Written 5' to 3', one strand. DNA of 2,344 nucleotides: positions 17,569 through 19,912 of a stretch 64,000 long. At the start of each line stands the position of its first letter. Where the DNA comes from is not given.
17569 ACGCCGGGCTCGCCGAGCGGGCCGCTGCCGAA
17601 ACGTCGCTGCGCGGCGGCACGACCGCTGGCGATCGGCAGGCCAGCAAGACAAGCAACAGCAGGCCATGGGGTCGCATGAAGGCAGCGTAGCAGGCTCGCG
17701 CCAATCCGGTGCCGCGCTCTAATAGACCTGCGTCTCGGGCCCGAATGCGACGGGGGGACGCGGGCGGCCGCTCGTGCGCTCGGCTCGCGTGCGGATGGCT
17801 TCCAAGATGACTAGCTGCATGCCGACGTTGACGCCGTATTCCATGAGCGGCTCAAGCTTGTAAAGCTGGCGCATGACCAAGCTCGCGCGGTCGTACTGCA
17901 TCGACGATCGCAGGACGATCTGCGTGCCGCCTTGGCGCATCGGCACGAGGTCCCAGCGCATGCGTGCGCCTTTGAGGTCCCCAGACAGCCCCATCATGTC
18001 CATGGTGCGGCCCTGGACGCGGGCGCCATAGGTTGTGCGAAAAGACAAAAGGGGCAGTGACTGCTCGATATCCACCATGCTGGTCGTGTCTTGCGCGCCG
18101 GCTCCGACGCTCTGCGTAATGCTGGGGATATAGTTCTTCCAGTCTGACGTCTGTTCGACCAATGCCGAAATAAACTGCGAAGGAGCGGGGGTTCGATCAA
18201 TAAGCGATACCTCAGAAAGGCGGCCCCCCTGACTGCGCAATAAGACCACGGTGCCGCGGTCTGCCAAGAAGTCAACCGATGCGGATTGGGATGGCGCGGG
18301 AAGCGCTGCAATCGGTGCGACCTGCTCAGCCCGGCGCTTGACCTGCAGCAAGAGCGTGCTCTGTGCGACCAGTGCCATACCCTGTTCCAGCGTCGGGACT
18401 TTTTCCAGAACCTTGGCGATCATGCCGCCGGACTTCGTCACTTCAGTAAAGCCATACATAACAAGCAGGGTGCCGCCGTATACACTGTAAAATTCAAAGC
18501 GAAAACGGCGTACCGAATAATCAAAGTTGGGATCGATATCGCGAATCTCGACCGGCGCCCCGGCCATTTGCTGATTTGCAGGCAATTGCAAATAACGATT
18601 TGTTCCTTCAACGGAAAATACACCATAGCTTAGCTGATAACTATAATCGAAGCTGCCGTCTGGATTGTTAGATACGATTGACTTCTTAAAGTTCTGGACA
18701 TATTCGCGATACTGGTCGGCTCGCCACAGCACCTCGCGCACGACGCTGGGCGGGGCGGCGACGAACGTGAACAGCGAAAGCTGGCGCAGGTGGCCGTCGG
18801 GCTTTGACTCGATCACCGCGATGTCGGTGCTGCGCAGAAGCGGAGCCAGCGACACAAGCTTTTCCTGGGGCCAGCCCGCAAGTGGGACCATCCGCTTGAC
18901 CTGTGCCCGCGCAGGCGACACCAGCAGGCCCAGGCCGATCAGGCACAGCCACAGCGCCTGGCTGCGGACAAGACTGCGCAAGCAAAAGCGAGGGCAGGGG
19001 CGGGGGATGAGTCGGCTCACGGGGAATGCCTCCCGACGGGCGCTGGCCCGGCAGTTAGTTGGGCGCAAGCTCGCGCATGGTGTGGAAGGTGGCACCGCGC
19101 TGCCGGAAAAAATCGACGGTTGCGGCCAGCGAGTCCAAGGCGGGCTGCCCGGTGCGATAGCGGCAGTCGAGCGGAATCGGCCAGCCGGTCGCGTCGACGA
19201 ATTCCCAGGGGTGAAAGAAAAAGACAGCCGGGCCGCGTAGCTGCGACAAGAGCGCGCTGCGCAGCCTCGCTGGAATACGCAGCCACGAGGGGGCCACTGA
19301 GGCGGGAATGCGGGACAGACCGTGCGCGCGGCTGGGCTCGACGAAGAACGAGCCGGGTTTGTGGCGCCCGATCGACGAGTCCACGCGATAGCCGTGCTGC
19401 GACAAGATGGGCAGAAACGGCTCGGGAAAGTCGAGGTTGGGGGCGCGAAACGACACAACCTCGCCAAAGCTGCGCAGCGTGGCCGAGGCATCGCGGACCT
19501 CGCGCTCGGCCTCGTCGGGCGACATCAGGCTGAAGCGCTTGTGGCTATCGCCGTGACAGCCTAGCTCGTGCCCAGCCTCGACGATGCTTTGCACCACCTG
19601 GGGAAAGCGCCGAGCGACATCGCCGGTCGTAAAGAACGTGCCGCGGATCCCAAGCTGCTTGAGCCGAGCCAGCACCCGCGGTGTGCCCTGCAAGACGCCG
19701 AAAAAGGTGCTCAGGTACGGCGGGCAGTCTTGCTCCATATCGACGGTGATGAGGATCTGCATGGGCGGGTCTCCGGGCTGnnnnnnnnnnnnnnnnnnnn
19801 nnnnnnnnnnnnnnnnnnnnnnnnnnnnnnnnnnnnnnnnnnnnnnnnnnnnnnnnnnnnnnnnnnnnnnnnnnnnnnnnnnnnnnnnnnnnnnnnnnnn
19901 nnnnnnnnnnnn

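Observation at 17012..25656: Candidate undescribed amino-glycolipid synthesis and export cluster (flippase-like + MMPL/RND + GT4 + methyltransferase + NodB deacetylase + secreted tandem-SRPBCC protein + lipoprotein)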

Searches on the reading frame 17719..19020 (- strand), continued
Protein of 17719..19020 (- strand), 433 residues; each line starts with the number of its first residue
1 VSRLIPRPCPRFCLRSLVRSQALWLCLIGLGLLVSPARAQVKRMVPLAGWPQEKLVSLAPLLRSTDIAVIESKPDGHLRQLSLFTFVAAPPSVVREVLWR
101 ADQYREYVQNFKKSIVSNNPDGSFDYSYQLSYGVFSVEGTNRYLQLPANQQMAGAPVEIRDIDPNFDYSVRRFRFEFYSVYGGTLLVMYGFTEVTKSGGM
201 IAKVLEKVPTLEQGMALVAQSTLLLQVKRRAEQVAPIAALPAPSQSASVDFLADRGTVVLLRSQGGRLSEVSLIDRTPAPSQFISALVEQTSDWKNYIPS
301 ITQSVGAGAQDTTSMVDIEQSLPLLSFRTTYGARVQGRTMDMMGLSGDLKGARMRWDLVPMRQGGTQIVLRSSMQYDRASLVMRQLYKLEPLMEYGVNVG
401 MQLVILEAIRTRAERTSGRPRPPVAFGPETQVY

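Call 59: find_related_loci(query=A4, collection=genome_contigs, flank=10000)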
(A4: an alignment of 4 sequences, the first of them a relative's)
Query A4 (439 aa) in genome_contigs; peptide patterns used: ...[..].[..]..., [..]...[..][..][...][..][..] (x = any residue, [..] = any of these).
82 stretches matched a pattern; 13 encode a relative of the query (tblastn E <= 1e-3); 13 distinct loci.
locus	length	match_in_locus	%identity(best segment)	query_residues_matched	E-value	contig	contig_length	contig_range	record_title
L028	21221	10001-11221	61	13-419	8e-166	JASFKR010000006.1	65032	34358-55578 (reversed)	MAG: Myxococcales bacterium isolate D0817M02metaG_Bin_452 D0817M02metaG_FD_scaffold_27_c1, whole genome shotgun sequence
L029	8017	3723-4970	58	13-425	8e-157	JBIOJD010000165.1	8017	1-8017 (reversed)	MAG: Polyangiales bacterium isolate GcL4-4 k141_528128_length_8017_cov_42.6059, whole genome shotgun sequence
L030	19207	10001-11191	56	27-424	4e-151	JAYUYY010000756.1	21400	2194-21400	MAG: Sandaracinaceae bacterium isolate GL139_UP_metabinner_22_sub GL139_UP_metabinner_22_sub_755, whole genome shotgun s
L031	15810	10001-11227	56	12-420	9e-151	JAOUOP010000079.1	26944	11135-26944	MAG: Myxococcales bacterium isolate 8_1_Oct_SF_Bin19 8_1_Oct_SF_Bin19_scaffold_663_c1, whole genome shotgun sequence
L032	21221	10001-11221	51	13-417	1e-133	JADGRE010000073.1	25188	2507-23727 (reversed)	MAG: Proteobacteria bacterium isolate Chersky.17_24 contig-100_345, whole genome shotgun sequence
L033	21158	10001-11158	51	32-417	1e-130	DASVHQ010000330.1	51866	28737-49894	MAG TPA_asm: Polyangiales bacterium isolate SMAG_U2971 k141_556808, whole genome shotgun sequence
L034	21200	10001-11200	48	27-426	2e-128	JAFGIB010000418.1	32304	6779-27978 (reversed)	MAG: Deltaproteobacteria bacterium isolate Zod_Metabat.169 k87_13294485, whole genome shotgun sequence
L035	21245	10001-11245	48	1-419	4e-124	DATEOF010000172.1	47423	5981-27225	MAG TPA_asm: Polyangiales bacterium isolate SMAG_U8988 k141_481697, whole genome shotgun sequence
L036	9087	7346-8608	46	4-419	3e-123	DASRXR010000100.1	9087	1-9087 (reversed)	MAG TPA_asm: Polyangiales bacterium isolate SMAG_U12567 k141_462999, whole genome shotgun sequence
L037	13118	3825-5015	49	27-423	7e-122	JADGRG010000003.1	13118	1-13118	MAG: Sandaracinaceae bacterium isolate Chersky_785 k127_64326, whole genome shotgun sequence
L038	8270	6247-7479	45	12-424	7e-103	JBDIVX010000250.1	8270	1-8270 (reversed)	MAG: Polyangiales bacterium isolate Bin_29 NODE_3270_length_8270_cov_7.038929, whole genome shotgun sequence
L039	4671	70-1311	40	14-424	5e-101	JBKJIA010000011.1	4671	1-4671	MAG: Polyangiales bacterium isolate ant_bin.134 S1Ck117_2264386_flag_0_multi_11.9758_len_4671, whole genome shotgun sequ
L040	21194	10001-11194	62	24-417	7e-160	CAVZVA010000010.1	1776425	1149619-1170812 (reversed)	MAG: uncultured delta proteobacterium isolate MFD02416.bin.1.77 genome assembly, contig: contig_7123, whole genome shotg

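Call 62: search_protein_families(library=pfam, proteins=[L028:6646-7575:-, L028:7609-8241:-, L028:8266-9177:-, L028:9174-9827:-, L028:11268-11624:-, L028:11539-12720:-, L028:12717-13121:-, L028:13102-14019:-, L028:4663-5931:-, L028:1812-3302:-], max_evalue=0.001)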
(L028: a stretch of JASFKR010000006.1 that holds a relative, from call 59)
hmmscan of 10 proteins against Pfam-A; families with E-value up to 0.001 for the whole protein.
L028:6646-7575:- (309 aa): 3 families
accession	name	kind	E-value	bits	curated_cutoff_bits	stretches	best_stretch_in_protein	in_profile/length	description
PF12679.13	ABC2_membrane_2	-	5.5e-10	39.4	27.2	1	34-307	32-282/283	ABC-2 family transporter protein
PF01061.29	ABC2_membrane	-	4.3e-05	23.6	26.9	1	4-131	3-132/211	ABC-2 type transporter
PF12730.13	ABC2_membrane_4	-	8.4e-05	23.1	27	1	29-128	28-126/179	ABC-2 family transporter protein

L028:7609-8241:- (210 aa): 0 families

L028:8266-9177:- (303 aa): 2 families
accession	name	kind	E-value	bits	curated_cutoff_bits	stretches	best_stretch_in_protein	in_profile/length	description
PF01513.26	NAD_kinase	-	2.2e-09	38.2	25.5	1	59-111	59-105/130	ATP-NAD kinase N-terminal domain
PF00781.29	DAGK_cat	-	0.00061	19.8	23.6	0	61-131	41-99/125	Diacylglycerol kinase catalytic domain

L028:9174-9827:- (217 aa): 1 family
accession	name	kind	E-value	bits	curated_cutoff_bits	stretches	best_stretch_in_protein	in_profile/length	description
PF00923.25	TAL_FSA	-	2.9e-58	197.9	27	1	6-205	1-242/285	Transaldolase/Fructose-6-phosphate aldolase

L028:11268-11624:- (118 aa): 0 families

L028:11539-12720:- (393 aa): 8 families
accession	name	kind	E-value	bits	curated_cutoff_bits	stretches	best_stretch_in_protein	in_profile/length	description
PF08308.17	PEGA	-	8.5e-09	35.6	20.8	1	202-266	5-69/71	PEGA domain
PF07719.23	TPR_2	-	1.2e-06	28.6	27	1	119-146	5-32/34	Tetratricopeptide repeat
PF14559.12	TPR_19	-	1.4e-06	29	25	1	125-183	1-60/68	Tetratricopeptide repeat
PF00515.34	TPR_1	-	0.00023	21.3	27.8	0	121-142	7-28/34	Tetratricopeptide repeat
PF12895.13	ANAPC3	-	0.00027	21.6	27.2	1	112-173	20-81/82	Anaphase-promoting complex, cyclosome, subunit 3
PF13432.12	TPR_16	-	0.00052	20.8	32.7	1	112-141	28-57/65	Tetratricopeptide repeat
PF13424.12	TPR_12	-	0.0008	20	30.1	0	116-142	4-30/77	Tetratricopeptide repeat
PF13428.12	TPR_14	-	0.00089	20.2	23.5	0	119-148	5-34/44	Tetratricopeptide repeat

L028:12717-13121:- (134 aa): 0 families

L028:13102-14019:- (305 aa): 1 family
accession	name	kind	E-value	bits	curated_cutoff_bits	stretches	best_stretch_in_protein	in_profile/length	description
PF03781.23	FGE-sulfatase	-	2.2e-48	165.6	23.3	1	54-301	5-254/255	Sulfatase-modifying factor enzyme 1-like domain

L028:4663-5931:- (422 aa): 1 family
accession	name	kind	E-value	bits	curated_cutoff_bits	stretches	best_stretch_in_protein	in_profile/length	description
PF00275.25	EPSP_synthase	-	3e-118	395.6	22.8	1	8-407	3-417/417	EPSP synthase (3-phosphoshikimate 1-carboxyvinyltransferase)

L028:1812-3302:- (496 aa): 2 families
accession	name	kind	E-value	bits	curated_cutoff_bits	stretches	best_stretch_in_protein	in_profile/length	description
PF00883.26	Peptidase_M17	-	1.6e-119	399.3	25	1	176-480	1-308/310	Cytosol aminopeptidase family, catalytic domain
PF02789.23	Peptidase_M17_N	-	7.9e-18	65.1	23.4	1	19-137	1-127/129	Cytosol aminopeptidase family, N-terminal domain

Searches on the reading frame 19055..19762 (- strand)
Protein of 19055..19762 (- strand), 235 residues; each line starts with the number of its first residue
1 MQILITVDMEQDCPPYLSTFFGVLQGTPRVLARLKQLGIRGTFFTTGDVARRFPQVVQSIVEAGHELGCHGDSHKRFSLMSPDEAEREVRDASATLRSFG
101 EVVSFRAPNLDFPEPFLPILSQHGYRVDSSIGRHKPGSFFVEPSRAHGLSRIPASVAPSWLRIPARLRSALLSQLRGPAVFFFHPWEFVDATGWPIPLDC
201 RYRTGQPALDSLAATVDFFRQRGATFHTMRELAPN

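Call 5: search_protein_families(library=pfam, proteins=[window:19055-19762:-], max_evalue=0.01)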
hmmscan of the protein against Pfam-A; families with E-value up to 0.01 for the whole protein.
window:19055-19762:- (235 aa): 1 family
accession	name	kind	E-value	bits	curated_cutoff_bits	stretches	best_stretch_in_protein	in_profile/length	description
PF01522.26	Polysacc_deac_1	-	5.4e-18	65.6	23.1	1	25-127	19-123/124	Polysaccharide deacetylase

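Call 6: search_protein_families(library=ncbifam, proteins=[window:19055-19762:-], max_evalue=0.01)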
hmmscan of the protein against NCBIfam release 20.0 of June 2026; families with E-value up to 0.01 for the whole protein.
window:19055-19762:- (235 aa): 10 families
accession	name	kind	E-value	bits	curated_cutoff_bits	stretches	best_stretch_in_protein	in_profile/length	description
TIGR03006.1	pepcterm_polyde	equivalog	4.3e-21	75.2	276.2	1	23-131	32-145/272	XrtA system polysaccharide deacetylase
TIGR02764.1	spore_ybaN_pdaB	equivalog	5.8e-15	55.6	237.4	1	27-127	21-123/191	polysaccharide deacetylase family sporulation protein PdaB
TIGR04243.1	nodulat_NodB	equivalog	7.7e-12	45.1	240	1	27-100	17-90/197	chitooligosaccharide deacetylase NodB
NF045821.1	PgAcgDacpgdA1_Bac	equivalog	1.7e-11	43.5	400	1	27-91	103-167/282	peptidoglycan-N-acetylglucosamine deacetylase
TIGR02873.1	spore_ylxY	hypoth_equivalog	1e-07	31.4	391.5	1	28-97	101-170/268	probable sporulation protein, polysaccharide deacetylase family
TIGR02884.1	spore_pdaA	equivalog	1.7e-07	31.2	298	1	27-125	52-153/224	delta-lactam-biosynthetic de-N-acetylase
NF045820.1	PgAcgDacpgdA_Strep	equivalog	8.5e-06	24.8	800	1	26-96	282-352/463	peptidoglycan-N-acetylglucosamine deacetylase PgdA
NF045822.1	PgAcgDacpgdA2_Bac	equivalog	4.1e-05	23.1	400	1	27-88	84-145/274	peptidoglycan-N-acetylglucosamine deacetylase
TIGR03212.1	uraD_N-term-dom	equivalog_domain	0.00014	21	424.6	1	22-94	74-146/297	allantoinase PuuE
NF050820.1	PolSacchBiosHfsH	equivalog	0.0019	17.9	400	1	55-112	84-143/249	oligosaccharide deacetylase HfsH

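Call 33: search_solved_structures(query=window:19055-19762:-, max_evalue=0.001)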
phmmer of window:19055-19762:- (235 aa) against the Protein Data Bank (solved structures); distinct sequences matched with E-value up to 0.001: 26.
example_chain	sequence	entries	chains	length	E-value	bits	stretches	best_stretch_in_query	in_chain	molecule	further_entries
7bly_A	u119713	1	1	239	1.3e-11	47.9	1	22-129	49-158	Aspergillus niger contig An12c0130, genomic contig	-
3rxz_A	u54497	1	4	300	1.6e-11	47.5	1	20-131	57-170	Polysaccharide deacetylase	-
3qbu_A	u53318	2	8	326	6.3e-11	45.6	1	20-155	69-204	Putative uncharacterized protein | peptidoglycan deacetylase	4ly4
5o6y_A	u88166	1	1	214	4.2e-10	42.9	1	24-96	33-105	Peptidoglycan N-acetylglucosamine deacetylase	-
5o6y_B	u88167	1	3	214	4.9e-10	42.6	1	24-94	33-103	Peptidoglycan N-acetylglucosamine deacetylase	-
4l1g_A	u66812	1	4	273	8.3e-10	41.9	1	24-94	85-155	Peptidoglycan N-acetylglucosamine deacetylase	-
2c71_A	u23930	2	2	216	1.6e-08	37.6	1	27-112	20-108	GLYCOSIDE HYDROLASE, FAMILY 11:CLOSTRIDIUM CELLULOSOME ENZYME, DOCKERIN TYPE I:POLYSACCHAR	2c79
4m1b_A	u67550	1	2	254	3.2e-07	33.4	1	30-127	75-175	Polysaccharide deacetylase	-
2y8u_A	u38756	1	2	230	5.5e-07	32.7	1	22-130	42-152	CHITIN DEACETYLASE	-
7y51_A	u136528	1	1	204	1.1e-06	31.7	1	29-91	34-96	Predicted xylanase/chitin deacetylase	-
1ny1_A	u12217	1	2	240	2.2e-06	30.7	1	22-94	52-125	Probable polysaccharide deacetylase pdaA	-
1w1a_1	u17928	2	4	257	2.6e-06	30.5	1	22-94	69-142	PROBABLE POLYSACCHARIDE DEACETYLASE PDAA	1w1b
1w17_A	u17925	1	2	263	2.7e-06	30.4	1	22-94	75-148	PROBABLE POLYSACCHARIDE DEACETYLASE PDAA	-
7fbw_A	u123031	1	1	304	3.1e-06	30.2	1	30-91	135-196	Predicted xylanase/chitin deacetylase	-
2c1i_A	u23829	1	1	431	4.6e-06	29.7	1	27-96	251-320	PEPTIDOGLYCAN GLCNAC DEACETYLASE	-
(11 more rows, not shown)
